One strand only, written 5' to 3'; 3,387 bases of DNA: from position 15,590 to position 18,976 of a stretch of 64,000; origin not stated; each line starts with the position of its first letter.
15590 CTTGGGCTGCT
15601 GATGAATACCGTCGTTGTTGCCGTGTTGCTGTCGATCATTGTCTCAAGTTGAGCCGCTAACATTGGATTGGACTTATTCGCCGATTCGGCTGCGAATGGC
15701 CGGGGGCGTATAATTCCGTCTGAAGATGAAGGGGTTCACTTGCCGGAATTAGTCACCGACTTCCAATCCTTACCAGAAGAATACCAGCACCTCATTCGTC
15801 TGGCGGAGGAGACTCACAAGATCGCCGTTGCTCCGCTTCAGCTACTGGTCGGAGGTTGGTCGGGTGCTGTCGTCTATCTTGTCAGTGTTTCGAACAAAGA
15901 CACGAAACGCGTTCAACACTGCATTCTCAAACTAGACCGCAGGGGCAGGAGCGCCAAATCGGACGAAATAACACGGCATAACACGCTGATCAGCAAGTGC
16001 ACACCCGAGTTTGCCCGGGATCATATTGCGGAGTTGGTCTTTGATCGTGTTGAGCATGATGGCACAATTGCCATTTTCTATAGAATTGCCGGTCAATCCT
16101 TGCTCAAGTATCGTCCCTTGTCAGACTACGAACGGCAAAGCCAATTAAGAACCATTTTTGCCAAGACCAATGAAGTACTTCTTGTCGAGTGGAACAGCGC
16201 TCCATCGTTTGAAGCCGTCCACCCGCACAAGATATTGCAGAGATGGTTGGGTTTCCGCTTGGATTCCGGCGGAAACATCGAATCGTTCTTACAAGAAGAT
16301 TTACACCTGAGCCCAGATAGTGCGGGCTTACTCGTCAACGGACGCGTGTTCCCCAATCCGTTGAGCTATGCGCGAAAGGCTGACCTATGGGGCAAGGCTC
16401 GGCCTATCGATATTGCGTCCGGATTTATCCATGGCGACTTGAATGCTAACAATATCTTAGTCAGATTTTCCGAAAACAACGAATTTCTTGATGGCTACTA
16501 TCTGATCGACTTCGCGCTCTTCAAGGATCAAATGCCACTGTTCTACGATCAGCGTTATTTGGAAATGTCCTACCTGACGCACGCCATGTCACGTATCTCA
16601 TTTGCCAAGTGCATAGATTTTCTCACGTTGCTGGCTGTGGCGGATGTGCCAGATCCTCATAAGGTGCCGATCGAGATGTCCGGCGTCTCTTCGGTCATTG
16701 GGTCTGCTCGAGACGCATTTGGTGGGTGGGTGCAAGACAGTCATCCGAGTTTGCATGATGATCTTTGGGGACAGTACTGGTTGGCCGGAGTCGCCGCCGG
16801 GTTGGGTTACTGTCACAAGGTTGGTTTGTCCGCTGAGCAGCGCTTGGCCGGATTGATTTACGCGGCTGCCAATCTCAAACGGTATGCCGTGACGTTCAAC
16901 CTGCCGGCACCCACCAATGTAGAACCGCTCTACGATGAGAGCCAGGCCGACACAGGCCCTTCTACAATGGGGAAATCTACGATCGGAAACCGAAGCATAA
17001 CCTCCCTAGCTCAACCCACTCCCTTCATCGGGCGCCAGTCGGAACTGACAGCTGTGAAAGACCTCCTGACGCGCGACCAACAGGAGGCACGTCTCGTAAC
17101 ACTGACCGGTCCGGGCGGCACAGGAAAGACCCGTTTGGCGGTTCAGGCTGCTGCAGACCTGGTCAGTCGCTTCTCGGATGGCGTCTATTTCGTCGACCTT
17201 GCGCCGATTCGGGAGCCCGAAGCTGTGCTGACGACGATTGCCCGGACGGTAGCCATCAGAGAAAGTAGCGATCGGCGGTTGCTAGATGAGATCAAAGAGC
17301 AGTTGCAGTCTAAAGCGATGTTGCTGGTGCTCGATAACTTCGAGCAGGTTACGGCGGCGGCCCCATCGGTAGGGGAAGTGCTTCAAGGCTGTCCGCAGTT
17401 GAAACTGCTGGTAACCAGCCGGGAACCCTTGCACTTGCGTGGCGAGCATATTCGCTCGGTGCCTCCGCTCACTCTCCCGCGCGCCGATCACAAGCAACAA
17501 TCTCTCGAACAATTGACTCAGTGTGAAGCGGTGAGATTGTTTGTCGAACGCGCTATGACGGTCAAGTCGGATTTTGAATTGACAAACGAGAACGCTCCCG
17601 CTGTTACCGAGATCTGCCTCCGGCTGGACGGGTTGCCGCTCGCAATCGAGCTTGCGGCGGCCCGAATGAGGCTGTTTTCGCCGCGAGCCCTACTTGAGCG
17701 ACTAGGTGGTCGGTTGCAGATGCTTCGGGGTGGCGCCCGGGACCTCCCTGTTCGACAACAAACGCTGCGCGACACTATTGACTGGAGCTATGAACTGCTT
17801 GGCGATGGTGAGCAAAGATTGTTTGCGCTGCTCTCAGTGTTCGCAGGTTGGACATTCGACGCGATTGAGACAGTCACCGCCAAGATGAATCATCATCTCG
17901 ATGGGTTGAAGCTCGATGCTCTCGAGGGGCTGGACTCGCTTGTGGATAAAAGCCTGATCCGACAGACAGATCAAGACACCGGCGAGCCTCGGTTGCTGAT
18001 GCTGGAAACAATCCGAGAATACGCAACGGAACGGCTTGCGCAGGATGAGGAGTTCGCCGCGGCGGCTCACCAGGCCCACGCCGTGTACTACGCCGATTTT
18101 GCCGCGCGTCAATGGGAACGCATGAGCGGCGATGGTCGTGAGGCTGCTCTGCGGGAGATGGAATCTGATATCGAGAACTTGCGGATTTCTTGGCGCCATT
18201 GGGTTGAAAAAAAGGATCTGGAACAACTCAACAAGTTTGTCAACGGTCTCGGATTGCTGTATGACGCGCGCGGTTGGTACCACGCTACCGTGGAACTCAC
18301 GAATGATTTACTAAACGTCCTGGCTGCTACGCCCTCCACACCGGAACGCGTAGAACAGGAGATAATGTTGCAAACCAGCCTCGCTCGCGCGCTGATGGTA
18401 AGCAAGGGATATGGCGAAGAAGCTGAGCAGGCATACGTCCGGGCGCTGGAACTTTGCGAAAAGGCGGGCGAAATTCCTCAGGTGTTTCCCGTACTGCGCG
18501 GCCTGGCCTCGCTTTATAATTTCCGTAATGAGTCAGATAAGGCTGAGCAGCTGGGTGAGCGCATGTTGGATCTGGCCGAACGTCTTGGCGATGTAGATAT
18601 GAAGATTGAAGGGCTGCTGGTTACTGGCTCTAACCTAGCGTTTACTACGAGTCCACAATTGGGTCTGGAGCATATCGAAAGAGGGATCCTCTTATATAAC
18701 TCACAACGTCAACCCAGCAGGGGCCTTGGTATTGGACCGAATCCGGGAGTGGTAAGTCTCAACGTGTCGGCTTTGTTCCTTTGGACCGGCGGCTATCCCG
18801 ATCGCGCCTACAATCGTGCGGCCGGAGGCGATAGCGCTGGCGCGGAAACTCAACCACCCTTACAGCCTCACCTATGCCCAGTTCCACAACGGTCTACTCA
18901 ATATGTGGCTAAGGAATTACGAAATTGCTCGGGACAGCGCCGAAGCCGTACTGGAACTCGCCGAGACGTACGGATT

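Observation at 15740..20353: Candidate new system: kinase-STAND-TPR protein coupled to a SMODS-associated-NUDIX-like protein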

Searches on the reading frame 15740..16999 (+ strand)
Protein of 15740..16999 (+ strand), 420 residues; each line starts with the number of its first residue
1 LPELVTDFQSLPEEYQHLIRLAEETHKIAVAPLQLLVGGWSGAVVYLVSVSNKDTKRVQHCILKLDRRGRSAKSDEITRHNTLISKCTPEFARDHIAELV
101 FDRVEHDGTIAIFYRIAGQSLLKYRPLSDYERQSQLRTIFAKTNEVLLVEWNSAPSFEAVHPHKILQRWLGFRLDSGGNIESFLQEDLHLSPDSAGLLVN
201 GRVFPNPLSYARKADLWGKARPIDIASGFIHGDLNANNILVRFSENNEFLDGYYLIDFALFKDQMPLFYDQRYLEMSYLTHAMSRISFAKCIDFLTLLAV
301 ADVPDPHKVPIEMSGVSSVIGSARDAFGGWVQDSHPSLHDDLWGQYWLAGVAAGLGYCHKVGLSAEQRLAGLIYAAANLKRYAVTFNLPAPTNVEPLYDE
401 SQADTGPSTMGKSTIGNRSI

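Call 55: search_solved_structures(query=window:15740-16999:+, max_evalue=10, show_alignments=3)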
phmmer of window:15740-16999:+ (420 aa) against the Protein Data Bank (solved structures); distinct sequences matched with E-value up to 10: 0.

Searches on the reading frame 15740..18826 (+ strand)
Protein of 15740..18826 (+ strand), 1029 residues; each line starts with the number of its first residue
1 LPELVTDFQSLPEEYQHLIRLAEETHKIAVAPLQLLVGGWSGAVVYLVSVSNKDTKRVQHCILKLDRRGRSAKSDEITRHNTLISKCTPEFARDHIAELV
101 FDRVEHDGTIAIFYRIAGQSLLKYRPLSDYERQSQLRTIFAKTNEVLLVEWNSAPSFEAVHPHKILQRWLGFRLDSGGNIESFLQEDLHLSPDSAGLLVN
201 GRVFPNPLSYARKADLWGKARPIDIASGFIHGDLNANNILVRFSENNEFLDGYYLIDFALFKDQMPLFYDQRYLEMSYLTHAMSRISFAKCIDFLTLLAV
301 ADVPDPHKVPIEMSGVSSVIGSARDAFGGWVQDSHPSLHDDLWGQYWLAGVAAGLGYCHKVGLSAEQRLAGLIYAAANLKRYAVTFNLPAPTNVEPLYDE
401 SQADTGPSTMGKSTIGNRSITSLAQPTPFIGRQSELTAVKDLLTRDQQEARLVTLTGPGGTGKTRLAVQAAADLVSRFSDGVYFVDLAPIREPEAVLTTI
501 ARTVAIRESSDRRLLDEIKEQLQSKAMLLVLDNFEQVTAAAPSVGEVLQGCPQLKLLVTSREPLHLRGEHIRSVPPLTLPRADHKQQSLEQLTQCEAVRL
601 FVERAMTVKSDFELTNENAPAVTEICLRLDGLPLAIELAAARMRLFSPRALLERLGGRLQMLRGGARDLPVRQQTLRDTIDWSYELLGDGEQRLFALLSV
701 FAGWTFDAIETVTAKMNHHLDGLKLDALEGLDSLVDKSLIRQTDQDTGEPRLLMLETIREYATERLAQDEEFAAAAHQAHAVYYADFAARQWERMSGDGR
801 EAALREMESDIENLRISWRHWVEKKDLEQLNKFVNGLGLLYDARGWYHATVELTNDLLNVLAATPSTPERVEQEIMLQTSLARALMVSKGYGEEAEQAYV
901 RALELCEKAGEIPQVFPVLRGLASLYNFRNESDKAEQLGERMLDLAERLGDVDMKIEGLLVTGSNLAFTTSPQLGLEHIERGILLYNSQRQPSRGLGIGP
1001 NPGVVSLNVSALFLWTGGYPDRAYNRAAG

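Call 6: search_protein_families(library=pfam, proteins=[window:15740-18826:+], max_evalue=0.1)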
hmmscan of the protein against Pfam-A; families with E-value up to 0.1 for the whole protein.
window:15740-18826:+ (1029 aa): 20 families
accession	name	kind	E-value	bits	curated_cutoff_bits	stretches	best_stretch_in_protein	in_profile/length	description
PF19974.5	TCAD9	-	3.3e-18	66.5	40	2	195-307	268-371/429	Ternary complex associated domain 9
PF00931.28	NB-ARC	-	5.8e-11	42.6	23.5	1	433-644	2-206/248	NB-ARC domain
PF13401.12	AAA_22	-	6.8e-10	39.8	27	1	448-538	3-97/130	AAA domain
PF13191.12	AAA_16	-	5.7e-08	33.9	32.6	1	428-522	1-124/167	AAA ATPase domain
PF25199.1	nSTAND_NTPase5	-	3.2e-07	30.7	34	1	433-561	23-133/145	Novel STAND NTPase 5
PF13481.12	AAA_25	-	5.6e-06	26.6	27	1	424-484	7-63/195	AAA domain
PF13424.12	TPR_12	-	1.5e-05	25.5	30.1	1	892-947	19-76/77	Tetratricopeptide repeat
PF01637.24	ATPase_2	-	0.00015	22.1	33.2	1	429-528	1-88/225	ATPase domain predominantly from Archaea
PF13173.12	AAA_14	-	0.0018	18.7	27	1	451-567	3-104/129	AAA domain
PF01636.29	APH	-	0.0034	17.6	23.2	1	214-249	155-188/239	Phosphotransferase enzyme family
PF13176.12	TPR_7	-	0.0035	17.8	27.9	0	919-951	2-34/36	Tetratricopeptide repeat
PF02562.22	PhoH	-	0.0037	17.2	27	1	448-477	17-46/205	PhoH-like protein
PF02958.26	EcKL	-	0.0061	16.4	22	1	229-262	217-249/294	Ecdysteroid kinase-like family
PF20720.3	nSTAND3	-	0.011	15.9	27.2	1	448-497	15-61/155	Novel STAND NTPase 3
PF24883.2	NPHP3_N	-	0.012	16.3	24.8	0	446-521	18-97/164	Nephrocystin 3, N-terminal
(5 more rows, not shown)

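Call 7: search_protein_families(library=padloc, proteins=[window:15740-18826:+], max_evalue=0.1)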
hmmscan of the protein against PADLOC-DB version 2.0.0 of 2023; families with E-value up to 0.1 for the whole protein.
window:15740-18826:+ (1029 aa): 6 families
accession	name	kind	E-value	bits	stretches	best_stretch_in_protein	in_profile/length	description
PDLC04140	mad8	-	0.00015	19.4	1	446-524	23-113/314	mads_8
PDLC02082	Cas3b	-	0.0056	13.1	1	437-479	233-275/734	-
PDLC01169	TPR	-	0.015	12.7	1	834-949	112-221/252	TPR repeats containing protein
PDLC01759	Cas3b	-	0.02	11.7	1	438-477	219-257/711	-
PDLC00915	TRIP13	-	0.027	11.9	1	452-539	65-147/302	TRIP13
PDLC03921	MkoA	-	0.096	8.2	0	227-303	606-678/1607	-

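Call 8: search_protein_families(library=ncbifam, proteins=[window:15740-18826:+], max_evalue=0.1)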
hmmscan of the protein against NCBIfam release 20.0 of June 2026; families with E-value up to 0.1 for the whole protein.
window:15740-18826:+ (1029 aa): 8 families
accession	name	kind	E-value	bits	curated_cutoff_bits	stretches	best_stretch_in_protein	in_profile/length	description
NF041717.1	HaaA_phane_TPR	equivalog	8.4e-17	60.6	1125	1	427-791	102-452/882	cyclophane-containing RiPP biosynthesis TPR protein HaaT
NF040586.1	FxSxx_TPR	equivalog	4.2e-15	55.3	300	2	426-722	5-276/830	FxSxx-COOH system tetratricopeptide repeat protein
NF053617.1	SARPRegAfsRStmc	equivalog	3.7e-11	41.7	1430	1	428-773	297-616/986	SARP-family global regulator AfsR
TIGR03903.1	TOMM_kin_cyc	equivalog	5.7e-10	37.7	705.75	1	846-1024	906-1084/1267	TOMM system kinase/cyclase fusion protein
NF009177.0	PRK12525.1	subfamily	0.048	13.5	266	0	472-515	37-80/168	RNA polymerase sigma factor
NF038214.1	IS21_help_AAA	equivalog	0.048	13.3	200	0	449-488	89-127/232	IS21-like element helper ATPase IstB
NF008889.0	PRK11924.1-1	subfamily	0.077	12.6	181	0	471-515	37-81/173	RNA polymerase sigma factor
TIGR02928.1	TIGR02928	subfamily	0.089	11.6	181.3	0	425-537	13-141/366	orc1/cdc6 family replication initiation protein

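Call 10: search_protein_families(library=phrogs, proteins=[window:15740-18826:+], max_evalue=0.1)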
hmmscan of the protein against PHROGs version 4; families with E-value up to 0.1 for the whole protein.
window:15740-18826:+ (1029 aa): 6 families
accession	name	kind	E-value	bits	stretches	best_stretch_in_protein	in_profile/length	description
phrog_25255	-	unknown function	1.5e-19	70.2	1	857-1024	719-887/1125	-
phrog_296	-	integration and excision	3e-07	30.5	1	426-536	295-399/626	DNA transposition protein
phrog_24039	-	unknown function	3.3e-05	23.5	1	427-475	185-230/780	-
phrog_4871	-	other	0.0037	16.7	1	402-474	167-237/764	ATP-dependent protease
phrog_170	-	other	0.0052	17.2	1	449-483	89-124/323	PhoH-like phosphate starvation-inducible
phrog_7998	-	unknown function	0.03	14.5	1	429-536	19-129/339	-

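Call 46: find_homologous_proteins(query=window:15740-18823:+, region=1-420)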
Query window:15740-18823:+, residues 1-420 (420 aa): 885 proteins with E <= 0.001 among 8000 candidates; the best 120 are listed.
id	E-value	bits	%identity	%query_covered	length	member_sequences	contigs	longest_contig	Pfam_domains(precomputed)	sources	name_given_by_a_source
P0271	2.5e-280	947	99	99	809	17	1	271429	PF25872.1,PF19974.6,PF13401.13,PF25199.2,PF13481.13,PF00931.29,PF13191.13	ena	-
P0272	2.0e-267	905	95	98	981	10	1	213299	PF25872.1,PF13424.13,PF19974.6,PF13401.13,PF25199.2,PF00931.29,PF13191.13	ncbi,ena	-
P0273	2.3e-253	858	90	98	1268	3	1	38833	PF25872.1,PF19974.6,PF13401.13,PF25199.2,PF13481.13,PF00931.29,PF13191.13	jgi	jgi:predicted ATPase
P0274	1.4e-250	849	89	98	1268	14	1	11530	PF25872.1,PF13424.13,PF19974.6,PF13401.13,PF25199.2,PF13481.13,PF00931.29,PF13191.13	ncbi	-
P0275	1.0e-249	846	89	98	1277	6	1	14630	PF25872.1,PF19974.6,PF13401.13,PF25199.2,PF13481.13,PF00931.29,PF13191.13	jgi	jgi:predicted ATPase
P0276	3.3e-247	838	88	98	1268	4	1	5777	PF25872.1,PF19974.6,PF13401.13,PF25199.2,PF13481.13,PF00931.29,PF13191.13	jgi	jgi:predicted ATPase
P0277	4.9e-247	838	88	98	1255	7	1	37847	PF25872.1,PF13424.13,PF19974.6,PF13401.13,PF25199.2,PF00931.29,PF13191.13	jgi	jgi:predicted ATPase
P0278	1.2e-245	833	89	96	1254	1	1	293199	PF25872.1,PF19974.6,PF13401.13,PF25199.2,PF13481.13,PF00931.29,PF13191.13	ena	-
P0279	7.0e-245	831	89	96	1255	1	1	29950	PF25872.1,PF19974.6,PF13401.13,PF25199.2,PF13481.13,PF00931.29,PF13191.13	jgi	jgi:predicted ATPase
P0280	1.5e-243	826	86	98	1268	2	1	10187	PF25872.1,PF13424.13,PF19974.6,PF13401.13,PF25199.2,PF13481.13,PF00931.29,PF13191.13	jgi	jgi:predicted ATPase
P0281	3.5e-242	822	87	98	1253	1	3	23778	PF17874.8,PF25872.1,PF13424.13,PF19974.6,PF13401.13,PF25199.2,PF13481.13,PF00931.29,PF13191.13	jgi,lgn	jgi:predicted ATPase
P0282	4.2e-240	815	86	98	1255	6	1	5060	PF25872.1,PF13424.13,PF19974.6,PF13401.13,PF25199.2,PF00931.29,PF13191.13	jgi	jgi:predicted ATPase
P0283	5.0e-235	798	84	98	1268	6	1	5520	PF17874.8,PF25872.1,PF13424.13,PF19974.6,PF13401.13,PF25199.2,PF13481.13,PF00931.29,PF13191.13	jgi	jgi:predicted ATPase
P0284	1.2e-232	790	82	98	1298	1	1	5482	PF25872.1,PF19974.6,PF13401.13,PF25199.2,PF00931.29,PF13191.13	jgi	jgi:predicted ATPase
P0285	2.8e-232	789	83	98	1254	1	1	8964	PF25872.1,PF19974.6,PF13401.13,PF13428.13,PF00931.29,PF13191.13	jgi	jgi:predicted ATPase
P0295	6.6e-220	748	79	96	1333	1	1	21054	PF17874.8,PF13424.13,PF19974.6,PF00211.26,PF00931.29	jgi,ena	-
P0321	1.7e-211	720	76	98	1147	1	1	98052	PF17874.8,PF00515.35,PF25872.1,PF13424.13,PF19974.6,PF13401.13,PF13181.13,PF07719.24,PF00931.29,PF13191.13,PF13374.13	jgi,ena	-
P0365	8.4e-208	708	73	98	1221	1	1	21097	PF00196.26,PF13424.13,PF19974.6,PF13401.13,PF00931.29,PF13191.13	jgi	-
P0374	3.0e-207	707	73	99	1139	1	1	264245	PF17874.8,PF00515.35,PF25872.1,PF13424.13,PF19974.6,PF13401.13,PF13181.13,PF07719.24,PF00931.29,PF13191.13,PF13374.13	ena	-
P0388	2.4e-206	704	75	96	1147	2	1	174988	PF17874.8,PF00515.35,PF25872.1,PF13424.13,PF19974.6,PF13401.13,PF13181.13,PF07719.24,PF00931.29,PF13191.13,PF13374.13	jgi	jgi:predicted ATPase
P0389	2.7e-206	703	74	98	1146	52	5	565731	PF17874.8,PF00515.35,PF25872.1,PF13424.13,PF19974.6,PF13401.13,PF13181.13,PF07719.24,PF00931.29,PF13191.13,PF13374.13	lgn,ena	-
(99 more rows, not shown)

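Call 48: find_encoding_contigs(protein=P0295, flank=10000, max_places=2)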
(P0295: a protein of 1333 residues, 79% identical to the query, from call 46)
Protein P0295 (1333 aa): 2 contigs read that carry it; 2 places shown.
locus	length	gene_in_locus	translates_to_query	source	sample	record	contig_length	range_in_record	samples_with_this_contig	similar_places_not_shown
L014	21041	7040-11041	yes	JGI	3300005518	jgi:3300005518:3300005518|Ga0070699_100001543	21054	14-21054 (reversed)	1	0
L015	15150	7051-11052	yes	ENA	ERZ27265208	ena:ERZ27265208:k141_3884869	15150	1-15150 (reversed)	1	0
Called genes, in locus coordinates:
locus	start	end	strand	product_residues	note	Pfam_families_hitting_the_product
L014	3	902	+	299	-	?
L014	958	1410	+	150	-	PF07883:Cupin_2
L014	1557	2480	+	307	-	PF27100:DcsG_N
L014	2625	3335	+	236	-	-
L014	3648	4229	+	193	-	PF07883:Cupin_2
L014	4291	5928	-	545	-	PF02878:PGM_PMM_I, PF02879:PGM_PMM_II, PF02880:PGM_PMM_III, PF00408:PGM_PMM_IV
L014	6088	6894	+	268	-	PF00561:Abhydrolase_1, PF12146:Hydrolase_4, PF12697:Abhydrolase_6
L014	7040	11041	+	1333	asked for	PF19974:TCAD9, PF00211:Guanylate_cyc, PF13424:TPR_12 (faint), PF00931:NB-ARC (weak), PF17874:TPR_MalT (weak)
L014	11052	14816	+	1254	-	PF19974:TCAD9, PF00931:NB-ARC, PF01637:ATPase_2 (faint), PF13191:AAA_16 (weak), PF13401:AAA_22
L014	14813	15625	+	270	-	-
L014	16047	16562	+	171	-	-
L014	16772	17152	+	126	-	PF00165:HTH_AraC (faint), PF12833:HTH_18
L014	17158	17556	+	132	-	PF00903:Glyoxalase, PF13669:Glyoxalase_4 (weak)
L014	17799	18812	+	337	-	PF00487:FA_desaturase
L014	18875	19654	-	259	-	PF13483:Lactamase_B_3, PF12706:Lactamase_B_2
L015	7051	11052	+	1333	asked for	PF19974:TCAD9, PF00211:Guanylate_cyc, PF13424:TPR_12 (faint), PF00931:NB-ARC (weak), PF17874:TPR_MalT (weak)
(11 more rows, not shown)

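Call 49: find_encoding_contigs(protein=P0389, flank=10000, max_places=2)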
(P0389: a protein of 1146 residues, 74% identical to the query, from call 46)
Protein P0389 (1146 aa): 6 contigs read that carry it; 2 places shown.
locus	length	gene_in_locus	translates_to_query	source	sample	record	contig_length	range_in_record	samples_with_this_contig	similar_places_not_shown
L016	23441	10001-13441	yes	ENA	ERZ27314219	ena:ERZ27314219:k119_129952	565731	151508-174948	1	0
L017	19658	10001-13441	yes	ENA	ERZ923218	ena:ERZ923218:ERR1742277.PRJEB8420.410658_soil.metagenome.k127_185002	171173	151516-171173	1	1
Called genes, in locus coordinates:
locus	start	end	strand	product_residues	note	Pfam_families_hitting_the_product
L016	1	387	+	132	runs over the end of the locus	PF14470:bPH_3, PF08000:bPH_1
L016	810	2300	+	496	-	-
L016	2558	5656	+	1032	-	PF22733:NNH1, PF05729:NACHT, PF23952:LRR_EndoS (faint)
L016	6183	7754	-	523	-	PF00069:Pkinase, PF07714:PK_Tyr_Ser-Thr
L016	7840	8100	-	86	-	-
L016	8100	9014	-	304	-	PF00106:adh_short (faint)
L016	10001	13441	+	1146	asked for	PF19974:TCAD9, PF13191:AAA_16 (weak), PF00931:NB-ARC, PF13401:AAA_22, PF25872:HTH_77, PF00515:TPR_1 (faint), PF17874:TPR_MalT (weak), PF13424:TPR_12, +3 more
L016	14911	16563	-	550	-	PF00150:Cellulase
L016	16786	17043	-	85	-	-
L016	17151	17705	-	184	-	PF08922:DUF1905, PF13376:OmdA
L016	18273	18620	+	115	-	PF07883:Cupin_2 (weak)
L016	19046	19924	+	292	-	PF04228:Zn_peptidase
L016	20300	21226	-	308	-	PF00248:Aldo_ket_red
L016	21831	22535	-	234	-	-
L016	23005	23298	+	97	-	PF01909:NTP_transf_2, PF18765:Polbeta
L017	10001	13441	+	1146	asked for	PF19974:TCAD9, PF13191:AAA_16 (weak), PF00931:NB-ARC, PF13401:AAA_22, PF25872:HTH_77, PF00515:TPR_1 (faint), PF17874:TPR_MalT (weak), PF13424:TPR_12, +3 more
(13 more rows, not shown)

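Call 75: find_encoding_contigs(protein=P0365, flank=8000, max_places=2)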
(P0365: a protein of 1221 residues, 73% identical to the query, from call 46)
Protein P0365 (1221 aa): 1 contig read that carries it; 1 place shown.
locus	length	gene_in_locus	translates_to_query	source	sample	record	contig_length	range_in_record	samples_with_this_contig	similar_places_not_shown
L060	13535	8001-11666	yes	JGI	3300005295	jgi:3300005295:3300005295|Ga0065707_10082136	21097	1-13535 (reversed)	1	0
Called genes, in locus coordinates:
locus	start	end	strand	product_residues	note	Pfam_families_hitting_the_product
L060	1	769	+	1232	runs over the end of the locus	-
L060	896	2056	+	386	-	PF13385:Laminin_G_3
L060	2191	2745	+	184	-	PF18186:SLATT_4 (weak)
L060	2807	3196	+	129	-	PF07366:SnoaL, PF12680:SnoaL_2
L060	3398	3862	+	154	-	PF02861:Clp_N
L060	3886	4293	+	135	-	-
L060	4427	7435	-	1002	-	PF03704:BTAD, PF13401:AAA_22 (faint), PF25872:HTH_77, PF00515:TPR_1 (faint), PF07719:TPR_2 (faint), PF13374:TPR_10 (faint), PF17874:TPR_MalT, PF13424:TPR_12 (weak)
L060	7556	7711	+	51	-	-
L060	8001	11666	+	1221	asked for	PF19974:TCAD9, PF00931:NB-ARC, PF13191:AAA_16 (weak), PF13401:AAA_22 (weak), PF13424:TPR_12 (faint), PF00196:GerE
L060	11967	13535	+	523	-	?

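Call 76: find_encoding_contigs(protein=P0374, flank=8000, max_places=2)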
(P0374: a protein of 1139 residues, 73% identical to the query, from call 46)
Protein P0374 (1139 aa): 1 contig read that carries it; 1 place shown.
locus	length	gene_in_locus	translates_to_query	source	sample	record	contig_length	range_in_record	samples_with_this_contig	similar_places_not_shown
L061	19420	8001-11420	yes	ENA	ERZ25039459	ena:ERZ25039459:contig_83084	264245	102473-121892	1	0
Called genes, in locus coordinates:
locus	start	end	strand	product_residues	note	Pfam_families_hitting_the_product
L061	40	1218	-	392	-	PF03734:YkuD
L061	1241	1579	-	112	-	PF00903:Glyoxalase (weak)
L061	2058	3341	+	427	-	PF00368:HMG-CoA_red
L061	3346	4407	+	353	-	PF08540:HMG_CoA_synt_C (faint), PF08541:ACP_syn_III_C (weak)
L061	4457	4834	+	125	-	PF05635:23S_rRNA_IVP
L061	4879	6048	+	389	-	PF00108:Thiolase_N, PF22691:Thiolase_C_1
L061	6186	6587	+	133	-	PF12172:zf-ChsH2, PF01796:OB_ChsH2_C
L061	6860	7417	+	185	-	PF01872:RibD_C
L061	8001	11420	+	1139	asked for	PF19974:TCAD9, PF00931:NB-ARC (weak), PF13191:AAA_16 (faint), PF13401:AAA_22, PF25872:HTH_77, PF00515:TPR_1 (faint), PF13424:TPR_12, PF17874:TPR_MalT (weak), +3 more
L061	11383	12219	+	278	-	PF18167:Sa_NUDIX (weak)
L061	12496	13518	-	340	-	PF04542:Sigma70_r2, PF12680:SnoaL_2 (faint), PF04545:Sigma70_r4 (faint), PF08281:Sigma70_r4_2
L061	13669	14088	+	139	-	PF21619:DUF6855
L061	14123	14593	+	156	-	PF10604:Polyketide_cyc2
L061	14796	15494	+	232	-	PF01609:DDE_Tnp_1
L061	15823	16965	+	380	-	PF01636:APH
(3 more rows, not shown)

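Call 111: find_encoding_contigs(protein=P0321, flank=5000, max_places=1)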
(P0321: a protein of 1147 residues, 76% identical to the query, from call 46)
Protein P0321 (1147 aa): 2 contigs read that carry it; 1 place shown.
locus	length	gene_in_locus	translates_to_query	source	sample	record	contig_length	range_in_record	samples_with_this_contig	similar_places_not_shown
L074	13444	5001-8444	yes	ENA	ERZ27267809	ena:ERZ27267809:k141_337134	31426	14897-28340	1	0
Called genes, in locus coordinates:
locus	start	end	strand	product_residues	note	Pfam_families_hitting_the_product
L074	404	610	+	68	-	PF09957:VapB_antitoxin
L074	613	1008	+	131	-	PF01850:PIN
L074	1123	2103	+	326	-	PF01073:3Beta_HSD, PF01370:Epimerase, PF02719:Polysacc_synt_2, PF04321:RmlD_sub_bind, PF05368:NmrA, PF13460:NAD_binding_10, PF16363:GDP_Man_Dehyd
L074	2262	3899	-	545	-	PF02878:PGM_PMM_I, PF02879:PGM_PMM_II, PF02880:PGM_PMM_III, PF00408:PGM_PMM_IV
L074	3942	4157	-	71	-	-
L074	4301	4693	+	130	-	PF03400:DDE_Tnp_IS1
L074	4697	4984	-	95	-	-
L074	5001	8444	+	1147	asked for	PF19974:TCAD9, PF13191:AAA_16 (weak), PF00931:NB-ARC (weak), PF13401:AAA_22, PF25872:HTH_77, PF07719:TPR_2 (faint), PF17874:TPR_MalT, PF13424:TPR_12, +3 more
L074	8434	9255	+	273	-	-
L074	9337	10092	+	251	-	PF08713:DNA_alkylation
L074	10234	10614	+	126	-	PF12833:HTH_18, PF00165:HTH_AraC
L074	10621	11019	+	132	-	PF00903:Glyoxalase, PF13669:Glyoxalase_4 (weak)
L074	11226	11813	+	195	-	-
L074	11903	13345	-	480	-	PF00361:Proton_antipo_M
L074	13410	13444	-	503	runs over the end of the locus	PF00361:Proton_antipo_M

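Call 112: find_encoding_contigs(protein=P0388, flank=5000, max_places=1)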
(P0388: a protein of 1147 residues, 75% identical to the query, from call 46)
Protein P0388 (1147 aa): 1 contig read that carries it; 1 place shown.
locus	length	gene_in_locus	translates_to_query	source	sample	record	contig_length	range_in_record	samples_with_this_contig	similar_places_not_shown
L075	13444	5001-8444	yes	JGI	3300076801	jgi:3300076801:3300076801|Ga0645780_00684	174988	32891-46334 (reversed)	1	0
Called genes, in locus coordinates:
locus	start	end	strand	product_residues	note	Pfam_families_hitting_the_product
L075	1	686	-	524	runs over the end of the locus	-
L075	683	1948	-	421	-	-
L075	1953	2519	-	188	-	PF00583:Acetyltransf_1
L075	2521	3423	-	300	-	PF00781:DAGK_cat, PF19279:YegS_C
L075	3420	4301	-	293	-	PF00892:EamA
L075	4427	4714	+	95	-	PF08922:DUF1905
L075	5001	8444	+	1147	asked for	PF19974:TCAD9, PF00931:NB-ARC (weak), PF13191:AAA_16 (weak), PF13401:AAA_22, PF25872:HTH_77, PF17874:TPR_MalT, PF13424:TPR_12, PF17874:TPR_MalT, +5 more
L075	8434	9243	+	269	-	-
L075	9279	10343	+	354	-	PF04055:Radical_SAM, PF13353:Fer4_12, PF13186:SPASM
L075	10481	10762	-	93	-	-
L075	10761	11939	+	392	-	PF13439:Glyco_transf_4, PF13579:Glyco_trans_4_4, PF00534:Glycos_transf_1, PF13692:Glyco_trans_1_4, PF13524:Glyco_trans_1_2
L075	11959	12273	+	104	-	-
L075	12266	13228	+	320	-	PF13191:AAA_16 (weak), PF00004:AAA, PF07724:AAA_2 (faint), PF07726:AAA_3 (faint), PF07728:AAA_5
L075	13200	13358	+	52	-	-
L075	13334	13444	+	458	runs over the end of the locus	PF05762:VWA_CoxE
